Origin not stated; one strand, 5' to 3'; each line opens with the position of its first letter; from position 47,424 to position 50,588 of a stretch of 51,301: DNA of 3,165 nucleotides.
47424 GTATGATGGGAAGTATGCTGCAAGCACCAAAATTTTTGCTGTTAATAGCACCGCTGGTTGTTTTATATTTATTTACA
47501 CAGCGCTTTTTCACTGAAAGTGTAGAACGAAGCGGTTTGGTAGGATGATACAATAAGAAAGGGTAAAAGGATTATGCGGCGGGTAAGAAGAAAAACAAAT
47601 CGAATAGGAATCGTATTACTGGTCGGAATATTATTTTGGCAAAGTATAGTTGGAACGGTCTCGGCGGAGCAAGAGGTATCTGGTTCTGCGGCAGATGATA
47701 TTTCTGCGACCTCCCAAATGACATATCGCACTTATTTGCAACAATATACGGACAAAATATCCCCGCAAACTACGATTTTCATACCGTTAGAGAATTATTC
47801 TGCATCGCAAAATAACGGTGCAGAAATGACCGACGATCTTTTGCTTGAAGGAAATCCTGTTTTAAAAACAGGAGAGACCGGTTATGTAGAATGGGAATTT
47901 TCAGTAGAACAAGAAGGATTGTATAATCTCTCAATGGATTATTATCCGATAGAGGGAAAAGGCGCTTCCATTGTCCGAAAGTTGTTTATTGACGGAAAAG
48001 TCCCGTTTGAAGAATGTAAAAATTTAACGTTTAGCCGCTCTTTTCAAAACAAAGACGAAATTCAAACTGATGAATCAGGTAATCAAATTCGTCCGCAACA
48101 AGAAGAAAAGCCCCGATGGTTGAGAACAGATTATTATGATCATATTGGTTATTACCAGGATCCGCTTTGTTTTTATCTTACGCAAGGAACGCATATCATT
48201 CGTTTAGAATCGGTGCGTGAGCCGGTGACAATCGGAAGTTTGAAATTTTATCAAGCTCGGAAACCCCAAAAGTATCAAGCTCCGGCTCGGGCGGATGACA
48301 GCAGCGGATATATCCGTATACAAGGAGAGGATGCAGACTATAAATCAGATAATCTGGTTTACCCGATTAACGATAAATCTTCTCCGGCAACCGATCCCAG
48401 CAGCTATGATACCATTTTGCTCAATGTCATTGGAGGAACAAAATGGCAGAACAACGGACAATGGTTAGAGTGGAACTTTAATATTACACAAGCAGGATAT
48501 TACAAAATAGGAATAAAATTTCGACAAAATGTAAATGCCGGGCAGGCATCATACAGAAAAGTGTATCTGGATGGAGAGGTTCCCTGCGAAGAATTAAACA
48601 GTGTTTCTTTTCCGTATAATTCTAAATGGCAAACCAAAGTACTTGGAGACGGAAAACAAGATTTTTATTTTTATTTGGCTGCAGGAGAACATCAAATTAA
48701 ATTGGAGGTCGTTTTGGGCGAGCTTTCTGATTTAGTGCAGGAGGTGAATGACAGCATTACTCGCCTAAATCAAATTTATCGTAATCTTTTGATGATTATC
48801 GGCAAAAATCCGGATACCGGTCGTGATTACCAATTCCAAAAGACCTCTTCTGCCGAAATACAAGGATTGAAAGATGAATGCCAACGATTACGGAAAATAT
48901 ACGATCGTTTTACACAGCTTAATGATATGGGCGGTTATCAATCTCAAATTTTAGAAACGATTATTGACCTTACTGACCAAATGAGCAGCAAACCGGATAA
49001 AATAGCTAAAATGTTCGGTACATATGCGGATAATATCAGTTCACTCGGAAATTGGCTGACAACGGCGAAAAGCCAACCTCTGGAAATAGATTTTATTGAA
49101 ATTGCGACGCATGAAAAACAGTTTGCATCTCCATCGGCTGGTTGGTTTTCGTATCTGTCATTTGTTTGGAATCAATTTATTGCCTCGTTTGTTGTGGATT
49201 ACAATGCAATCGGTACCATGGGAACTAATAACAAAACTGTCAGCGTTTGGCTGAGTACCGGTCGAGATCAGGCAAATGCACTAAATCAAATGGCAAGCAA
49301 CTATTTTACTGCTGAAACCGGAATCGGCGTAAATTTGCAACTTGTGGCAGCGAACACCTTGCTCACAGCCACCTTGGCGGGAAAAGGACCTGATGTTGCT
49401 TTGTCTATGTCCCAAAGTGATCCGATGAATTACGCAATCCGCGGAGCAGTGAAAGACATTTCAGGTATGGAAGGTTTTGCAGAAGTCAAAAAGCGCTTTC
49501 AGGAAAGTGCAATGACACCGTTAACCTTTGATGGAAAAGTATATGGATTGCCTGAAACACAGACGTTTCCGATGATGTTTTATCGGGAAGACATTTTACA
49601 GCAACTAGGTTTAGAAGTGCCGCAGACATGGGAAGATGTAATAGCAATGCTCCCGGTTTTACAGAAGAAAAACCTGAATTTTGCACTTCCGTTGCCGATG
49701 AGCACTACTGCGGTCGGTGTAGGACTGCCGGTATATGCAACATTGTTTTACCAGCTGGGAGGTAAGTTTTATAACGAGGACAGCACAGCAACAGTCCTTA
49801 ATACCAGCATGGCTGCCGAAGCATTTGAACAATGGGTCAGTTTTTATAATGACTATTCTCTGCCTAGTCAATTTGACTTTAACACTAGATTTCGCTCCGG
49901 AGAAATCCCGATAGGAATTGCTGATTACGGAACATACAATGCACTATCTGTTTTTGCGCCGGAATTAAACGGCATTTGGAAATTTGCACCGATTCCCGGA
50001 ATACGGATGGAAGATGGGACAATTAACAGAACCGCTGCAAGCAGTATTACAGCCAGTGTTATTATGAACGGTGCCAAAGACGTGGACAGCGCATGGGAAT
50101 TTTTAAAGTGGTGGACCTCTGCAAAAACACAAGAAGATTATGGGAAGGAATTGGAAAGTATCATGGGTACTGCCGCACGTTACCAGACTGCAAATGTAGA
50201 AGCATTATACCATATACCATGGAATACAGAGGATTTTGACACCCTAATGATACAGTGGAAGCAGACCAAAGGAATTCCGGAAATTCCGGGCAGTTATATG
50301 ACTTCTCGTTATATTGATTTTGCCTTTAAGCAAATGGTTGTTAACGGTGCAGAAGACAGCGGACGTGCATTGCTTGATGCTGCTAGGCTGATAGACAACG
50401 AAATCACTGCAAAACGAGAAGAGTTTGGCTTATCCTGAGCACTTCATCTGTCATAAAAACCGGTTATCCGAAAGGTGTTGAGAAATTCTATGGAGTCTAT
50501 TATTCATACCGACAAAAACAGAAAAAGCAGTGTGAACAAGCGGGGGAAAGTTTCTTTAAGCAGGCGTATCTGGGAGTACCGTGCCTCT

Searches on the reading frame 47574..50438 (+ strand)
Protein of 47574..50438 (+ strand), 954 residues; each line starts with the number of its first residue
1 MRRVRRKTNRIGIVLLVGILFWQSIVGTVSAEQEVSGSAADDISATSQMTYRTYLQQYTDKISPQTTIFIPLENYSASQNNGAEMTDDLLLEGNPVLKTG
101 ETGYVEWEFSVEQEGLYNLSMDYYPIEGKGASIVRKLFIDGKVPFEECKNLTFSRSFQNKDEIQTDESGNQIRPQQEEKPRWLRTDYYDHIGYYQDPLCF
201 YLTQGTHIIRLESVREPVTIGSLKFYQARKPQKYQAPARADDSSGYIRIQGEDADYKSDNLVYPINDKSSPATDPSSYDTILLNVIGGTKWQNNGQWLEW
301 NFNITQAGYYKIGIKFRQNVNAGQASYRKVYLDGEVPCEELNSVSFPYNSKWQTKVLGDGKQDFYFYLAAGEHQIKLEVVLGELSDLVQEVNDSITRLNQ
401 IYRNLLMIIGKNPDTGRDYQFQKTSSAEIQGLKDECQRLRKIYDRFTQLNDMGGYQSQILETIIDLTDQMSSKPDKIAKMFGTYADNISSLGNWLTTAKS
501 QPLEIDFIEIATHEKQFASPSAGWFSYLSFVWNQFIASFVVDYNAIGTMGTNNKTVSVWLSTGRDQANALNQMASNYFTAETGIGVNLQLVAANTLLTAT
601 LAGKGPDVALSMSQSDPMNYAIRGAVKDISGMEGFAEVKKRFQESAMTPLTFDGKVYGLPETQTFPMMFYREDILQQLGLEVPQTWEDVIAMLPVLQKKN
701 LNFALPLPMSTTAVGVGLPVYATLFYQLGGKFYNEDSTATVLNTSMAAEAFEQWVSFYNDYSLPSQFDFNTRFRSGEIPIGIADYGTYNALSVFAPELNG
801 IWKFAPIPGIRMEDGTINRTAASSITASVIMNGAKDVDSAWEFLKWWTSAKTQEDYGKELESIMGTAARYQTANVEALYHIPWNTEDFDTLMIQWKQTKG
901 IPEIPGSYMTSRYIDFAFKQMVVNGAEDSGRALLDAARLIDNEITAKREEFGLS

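Call 4: search_protein_families(library=pfam, proteins=[window:47574-50438:+], max_evalue=0.01)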
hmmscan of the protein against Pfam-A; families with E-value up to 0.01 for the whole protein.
window:47574-50438:+ (954 aa): 4 families
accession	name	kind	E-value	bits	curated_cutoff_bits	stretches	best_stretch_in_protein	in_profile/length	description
PF13416.11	SBP_bac_8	-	3.2e-25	89.9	27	1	578-877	6-273/279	Bacterial extracellular solute-binding protein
PF01547.30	SBP_bac_1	-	2.2e-22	80.9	26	1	567-854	5-307/307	Bacterial extracellular solute-binding protein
PF25275.1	Golvesin_C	-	0.0029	18.1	31.6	0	296-328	41-74/132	Golvesin C-terminal domain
PF13531.11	SBP_bac_11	-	0.0074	16.5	25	0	565-627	8-69/227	Bacterial extracellular solute-binding protein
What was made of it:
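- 47574..50438 (+): Copy B large solute-binding protein (954 aa): signal peptide without lipobox, CBM35/Golvesin_C-like N-terminal modules, C-terminal CUT1-type SBP domain. Pfam SBP_bac_1 and SBP_bac_8 (call 4).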

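Call 9: search_protein_families(library=ncbifam, proteins=[window:47574-50438:+], max_evalue=0.01)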
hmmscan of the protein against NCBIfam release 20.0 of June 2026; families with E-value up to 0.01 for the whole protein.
window:47574-50438:+ (954 aa): 3 families
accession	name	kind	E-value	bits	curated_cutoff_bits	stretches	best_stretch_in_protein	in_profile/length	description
NF053763.1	ABCarbgalBndGanS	equivalog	3e-07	29.6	700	1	601-692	87-172/420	galactooligosaccharide ABC transporter substrate-binding protein GanS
TIGR03850.1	bind_CPR_0540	equivalog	0.00066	18.4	299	1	645-699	140-194/437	carbohydrate ABC transporter substrate-binding protein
TIGR03851.1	chitin_NgcE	equivalog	0.0023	16.9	399.65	1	638-700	135-197/450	N-acetylglucosamine/diacetylchitobiose ABC transporter substrate-binding protein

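Call 75: search_solved_structures(query=A3, max_evalue=1)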
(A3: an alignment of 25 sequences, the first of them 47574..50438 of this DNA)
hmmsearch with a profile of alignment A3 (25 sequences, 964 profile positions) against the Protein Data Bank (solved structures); distinct sequences matched with E-value up to 1: 111 (the best 60 are shown).
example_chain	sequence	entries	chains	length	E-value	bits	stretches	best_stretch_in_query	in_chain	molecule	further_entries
5ysb_A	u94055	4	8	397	9.7e-30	106.3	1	559-888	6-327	Lin1841 protein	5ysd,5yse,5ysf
5ci5_A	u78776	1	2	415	1.7e-21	79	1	559-866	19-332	Extracellular solute-binding protein family 1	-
7x0i_A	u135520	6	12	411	1.5e-16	62.7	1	585-867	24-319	CbpB | CpbB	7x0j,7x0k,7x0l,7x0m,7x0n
5f7v_A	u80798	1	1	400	8e-15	56.9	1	574-771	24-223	Lmo0181 protein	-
4r9f_A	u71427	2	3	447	2e-14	55.6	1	602-948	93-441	MBP1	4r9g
3uor_A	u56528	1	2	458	1.9e-13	52.4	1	561-866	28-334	ABC transporter sugar binding protein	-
4qrz_A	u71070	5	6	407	1.3e-12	49.6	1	589-862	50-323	ABC-TYPE SUGAR TRANSPORTER | ABC transporter, substrate binding protein (Sugar)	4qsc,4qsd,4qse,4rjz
9xf5_A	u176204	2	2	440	1.3e-12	49.6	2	602-707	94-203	ABC transporter substrate-binding protein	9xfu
6h0h_A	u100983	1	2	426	3.4e-12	48.2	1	580-856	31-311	Probable solute binding protein of ABC transporter system for sugars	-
6q5g_A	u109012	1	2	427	3.4e-12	48.2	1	580-856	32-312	Sugar ABC transporter substrate-binding protein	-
1eu8_A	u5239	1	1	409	5.7e-11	44.2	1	662-772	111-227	TREHALOSE/MALTOSE BINDING PROTEIN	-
2hfb_A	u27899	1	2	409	6.9e-11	43.9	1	575-714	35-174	Sugar ABC transporter, sugar-binding protein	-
6pql_A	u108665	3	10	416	8.2e-11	43.6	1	577-714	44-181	ABC transporter sugar-binding protein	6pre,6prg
2heu_A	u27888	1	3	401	9.1e-11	43.5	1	581-714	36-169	Sugar ABC transporter, sugar-binding protein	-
2hq0_A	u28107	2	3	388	9.3e-11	43.5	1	582-714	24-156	Sugar ABC transporter, sugar-binding protein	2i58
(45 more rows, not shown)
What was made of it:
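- Its SBP domain is most similar to the Lin1841 sugar-binding protein (call 75).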

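Call 86: search_protein_families(library=pfam, alignment_id=A3, max_evalue=0.01)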
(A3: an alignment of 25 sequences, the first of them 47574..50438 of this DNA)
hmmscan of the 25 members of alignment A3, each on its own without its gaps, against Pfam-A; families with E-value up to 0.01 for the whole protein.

A. member 1, window:47574-50438:+ (954 aa): 4 families
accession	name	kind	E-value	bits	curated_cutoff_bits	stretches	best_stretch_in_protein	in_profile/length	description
PF13416.11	SBP_bac_8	-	3.2e-25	89.9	27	1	578-877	6-273/279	Bacterial extracellular solute-binding protein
PF01547.30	SBP_bac_1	-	2.2e-22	80.9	26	1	567-854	5-307/307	Bacterial extracellular solute-binding protein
PF25275.1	Golvesin_C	-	0.0029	18.1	31.6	0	296-328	41-74/132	Golvesin C-terminal domain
PF13531.11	SBP_bac_11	-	0.0074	16.5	25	0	565-627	8-69/227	Bacterial extracellular solute-binding protein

B. families by the number of members that match (of 25 scanned): 7 families
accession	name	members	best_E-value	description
PF13416.11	SBP_bac_8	25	4.1e-27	Bacterial extracellular solute-binding protein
PF01547.30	SBP_bac_1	24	1.2e-28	Bacterial extracellular solute-binding protein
PF25275.1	Golvesin_C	11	2.7e-06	Golvesin C-terminal domain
PF16990.11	CBM_35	9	3.9e-06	Carbohydrate binding module (family 35)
PF12221.13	HflK_N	1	0.00061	Bacterial membrane protein N terminal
PF16403.11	Bact_surface_Ig-like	1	0.0025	Bacterial surface protein, Ig-like domain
PF13531.11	SBP_bac_11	1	0.0074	Bacterial extracellular solute-binding protein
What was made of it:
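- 47574..50438 (+): CBM_35 matches in 9 and Golvesin_C in 11 of 25 orthologues (call 86).
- CBM_35 or Golvesin_C matches occur in its N-terminal half (call 86). The large SBP carries CBM35-like modules typical of polysaccharide capture (call 86).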
